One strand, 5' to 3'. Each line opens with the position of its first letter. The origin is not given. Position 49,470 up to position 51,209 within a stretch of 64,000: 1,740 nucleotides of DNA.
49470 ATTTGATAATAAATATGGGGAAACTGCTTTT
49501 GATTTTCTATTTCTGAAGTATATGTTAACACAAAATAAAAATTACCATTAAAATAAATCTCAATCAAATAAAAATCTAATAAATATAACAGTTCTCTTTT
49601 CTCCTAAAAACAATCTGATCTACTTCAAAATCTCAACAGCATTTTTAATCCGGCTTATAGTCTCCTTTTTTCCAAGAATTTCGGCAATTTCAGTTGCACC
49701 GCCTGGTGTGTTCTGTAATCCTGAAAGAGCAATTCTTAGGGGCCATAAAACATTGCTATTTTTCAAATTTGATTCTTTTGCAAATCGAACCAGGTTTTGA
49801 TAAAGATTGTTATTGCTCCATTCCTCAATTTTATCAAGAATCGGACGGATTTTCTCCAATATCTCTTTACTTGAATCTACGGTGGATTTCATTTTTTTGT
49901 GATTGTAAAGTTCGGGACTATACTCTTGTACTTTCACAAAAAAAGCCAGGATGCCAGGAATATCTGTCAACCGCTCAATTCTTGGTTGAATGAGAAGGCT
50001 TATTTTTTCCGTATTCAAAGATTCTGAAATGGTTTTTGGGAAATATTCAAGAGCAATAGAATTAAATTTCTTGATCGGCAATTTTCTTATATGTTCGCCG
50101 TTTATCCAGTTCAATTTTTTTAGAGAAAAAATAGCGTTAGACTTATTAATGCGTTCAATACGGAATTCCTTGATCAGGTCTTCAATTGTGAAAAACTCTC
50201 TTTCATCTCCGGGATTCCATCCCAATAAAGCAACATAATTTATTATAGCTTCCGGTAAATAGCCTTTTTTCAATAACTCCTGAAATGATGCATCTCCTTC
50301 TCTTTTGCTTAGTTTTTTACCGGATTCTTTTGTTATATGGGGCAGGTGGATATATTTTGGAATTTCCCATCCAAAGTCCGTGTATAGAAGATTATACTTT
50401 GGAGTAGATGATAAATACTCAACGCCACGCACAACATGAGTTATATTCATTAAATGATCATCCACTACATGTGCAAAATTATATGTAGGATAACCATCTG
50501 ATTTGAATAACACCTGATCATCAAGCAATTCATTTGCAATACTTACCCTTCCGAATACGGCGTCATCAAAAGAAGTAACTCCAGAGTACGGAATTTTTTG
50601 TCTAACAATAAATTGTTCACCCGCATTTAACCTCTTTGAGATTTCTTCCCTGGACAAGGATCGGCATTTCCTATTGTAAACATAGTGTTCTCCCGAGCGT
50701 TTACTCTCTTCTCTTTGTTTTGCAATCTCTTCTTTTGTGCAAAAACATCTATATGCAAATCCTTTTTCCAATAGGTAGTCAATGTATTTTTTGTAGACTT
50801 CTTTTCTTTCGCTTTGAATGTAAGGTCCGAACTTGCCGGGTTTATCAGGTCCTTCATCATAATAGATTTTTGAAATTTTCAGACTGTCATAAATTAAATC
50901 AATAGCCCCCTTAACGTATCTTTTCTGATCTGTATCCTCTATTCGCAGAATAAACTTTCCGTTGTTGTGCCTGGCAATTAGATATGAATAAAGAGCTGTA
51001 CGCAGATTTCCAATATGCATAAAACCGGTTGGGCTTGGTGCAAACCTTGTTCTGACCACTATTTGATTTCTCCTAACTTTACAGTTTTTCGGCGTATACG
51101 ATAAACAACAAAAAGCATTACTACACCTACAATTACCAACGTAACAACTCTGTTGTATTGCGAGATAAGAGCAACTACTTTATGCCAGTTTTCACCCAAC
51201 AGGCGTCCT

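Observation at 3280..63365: Intergenic space is colonised by a combinatorial 'beads-on-a-string' system of short GC-rich hairpin modules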

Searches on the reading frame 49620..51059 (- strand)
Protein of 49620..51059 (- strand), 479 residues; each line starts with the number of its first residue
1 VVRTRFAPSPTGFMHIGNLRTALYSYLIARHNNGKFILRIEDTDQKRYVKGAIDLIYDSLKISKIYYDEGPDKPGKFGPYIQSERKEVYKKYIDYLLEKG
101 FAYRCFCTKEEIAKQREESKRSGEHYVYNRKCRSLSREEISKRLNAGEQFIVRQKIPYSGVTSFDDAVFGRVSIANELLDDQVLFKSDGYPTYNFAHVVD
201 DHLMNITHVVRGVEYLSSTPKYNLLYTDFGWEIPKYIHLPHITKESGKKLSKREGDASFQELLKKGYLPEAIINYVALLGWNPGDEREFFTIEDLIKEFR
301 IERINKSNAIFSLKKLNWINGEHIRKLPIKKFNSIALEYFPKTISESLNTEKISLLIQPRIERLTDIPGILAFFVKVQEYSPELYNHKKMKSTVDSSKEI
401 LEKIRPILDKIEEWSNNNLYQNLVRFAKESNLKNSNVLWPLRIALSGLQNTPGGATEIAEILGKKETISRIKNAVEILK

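Call 10: search_protein_families(library=pfam, proteins=[window:49620-51059:-])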
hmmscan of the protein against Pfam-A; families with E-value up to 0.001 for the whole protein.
window:49620-51059:- (479 aa): 2 families
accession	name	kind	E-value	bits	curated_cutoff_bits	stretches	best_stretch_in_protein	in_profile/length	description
PF00749.27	tRNA-synt_1c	-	1.6e-107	359.5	23.4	1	1-318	1-314/314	tRNA synthetases class I (E and Q), catalytic domain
PF19269.4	Anticodon_2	-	2.6e-38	132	23.6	1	348-474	14-140/141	Anticodon binding domain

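Call 50: find_homologous_proteins(query=window:49620-51059:-, max_evalue=1e-100)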
Query window:49620-51059:- (479 aa): 7995 proteins with E <= 1e-100 among 8000 candidates; the best 120 are listed.
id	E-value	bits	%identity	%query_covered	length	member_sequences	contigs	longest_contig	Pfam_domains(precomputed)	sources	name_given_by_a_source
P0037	0.0e+0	1081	100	100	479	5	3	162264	PF19269.5,PF00749.28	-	-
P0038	2.0e-264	896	82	100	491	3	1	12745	PF19269.5,PF00749.28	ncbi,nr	ncbi:MAG: glutamate--tRNA ligase [Candidatus Marinimicrobia bacterium]|nr:glutamate--tRNA ligase [Ca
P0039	2.8e-264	895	82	100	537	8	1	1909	PF19269.5,PF00749.28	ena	-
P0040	1.9e-227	774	70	100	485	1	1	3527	PF19269.5,PF00749.28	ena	-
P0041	2.3e-200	684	85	73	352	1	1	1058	PF00749.28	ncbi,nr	ncbi:MAG: glutamate--tRNA ligase, partial [Candidatus Marinimicrobia bacterium]|nr:glutamate--tRNA l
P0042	5.9e-200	683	62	100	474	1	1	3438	PF19269.5,PF00749.28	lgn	-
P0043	2.2e-197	675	59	99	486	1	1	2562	PF19269.5,PF00749.28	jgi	jgi:glutamyl-tRNA synthetase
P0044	1.4e-196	672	61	100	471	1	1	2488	PF19269.5,PF00749.28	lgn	-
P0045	1.6e-195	668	60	100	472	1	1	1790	PF19269.5,PF00749.28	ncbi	-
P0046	1.4e-194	665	59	100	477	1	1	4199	PF19269.5,PF00749.28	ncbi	-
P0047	2.8e-194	664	60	100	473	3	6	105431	PF19269.5,PF00749.28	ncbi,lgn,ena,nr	ncbi:MAG TPA: glutamate--tRNA ligase [Anaerolineae bacterium]|nr:glutamate--tRNA ligase [Anaerolinea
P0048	4.9e-194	664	60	100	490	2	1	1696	PF19269.5,PF00749.28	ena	-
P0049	1.2e-193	662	60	100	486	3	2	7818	PF19269.5,PF00749.28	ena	-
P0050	3.2e-193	661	59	100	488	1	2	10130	PF19269.5,PF00749.28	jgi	-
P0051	5.4e-193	660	59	100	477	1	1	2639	PF19269.5,PF00749.28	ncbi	-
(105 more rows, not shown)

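Call 51: find_encoding_contigs(protein=P0038, flank=10000, max_places=3)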
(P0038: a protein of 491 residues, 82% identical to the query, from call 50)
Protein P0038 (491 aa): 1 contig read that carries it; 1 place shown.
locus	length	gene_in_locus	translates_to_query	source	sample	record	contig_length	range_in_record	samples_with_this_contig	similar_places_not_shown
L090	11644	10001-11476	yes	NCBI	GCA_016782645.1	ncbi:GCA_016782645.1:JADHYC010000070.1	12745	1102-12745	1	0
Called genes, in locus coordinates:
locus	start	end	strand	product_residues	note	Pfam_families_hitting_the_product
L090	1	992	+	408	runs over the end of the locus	PF04282:DUF438, PF01814:Hemerythrin, PF13596:PAS_10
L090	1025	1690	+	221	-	PF01613:Flavin_Reduct, PF00301:Rubredoxin, PF21349:RUBY_RBDX (faint)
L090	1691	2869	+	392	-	PF00753:Lactamase_B, PF19583:ODP, PF00258:Flavodoxin_1 (weak)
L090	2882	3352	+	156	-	PF02915:Rubrerythrin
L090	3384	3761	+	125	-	PF06397:Desulfoferrod_N, PF01880:Desulfoferrodox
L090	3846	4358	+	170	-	PF00210:Ferritin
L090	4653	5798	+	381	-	PF16491:Peptidase_M48_N, PF01435:Peptidase_M48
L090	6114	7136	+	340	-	PF05496:RuvB_N, PF01078:Mg_chelatase (faint), PF00004:AAA, PF07728:AAA_5 (faint), PF17864:AAA_lid_4, PF05491:WHD_RuvB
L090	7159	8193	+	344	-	PF02547:Queuosine_synth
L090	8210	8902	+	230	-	PF01128:IspD, PF12804:NTP_transf_3 (weak)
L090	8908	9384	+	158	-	PF02542:YgbB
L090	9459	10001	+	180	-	PF09335:VTT_dom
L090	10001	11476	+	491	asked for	PF00749:tRNA-synt_1c, PF19269:Anticodon_2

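Call 52: find_encoding_contigs(protein=P0040, flank=10000, max_places=2)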
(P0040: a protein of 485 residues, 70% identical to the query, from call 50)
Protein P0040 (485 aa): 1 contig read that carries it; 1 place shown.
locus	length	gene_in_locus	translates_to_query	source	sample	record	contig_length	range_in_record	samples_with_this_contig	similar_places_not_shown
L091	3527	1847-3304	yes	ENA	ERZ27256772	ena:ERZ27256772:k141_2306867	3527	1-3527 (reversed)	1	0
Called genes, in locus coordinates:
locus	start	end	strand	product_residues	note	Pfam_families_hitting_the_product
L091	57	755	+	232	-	PF01128:IspD, PF12804:NTP_transf_3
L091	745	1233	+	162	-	PF02542:YgbB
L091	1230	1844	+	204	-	PF09335:VTT_dom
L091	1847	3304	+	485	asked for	PF00749:tRNA-synt_1c, PF19269:Anticodon_2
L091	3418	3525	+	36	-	?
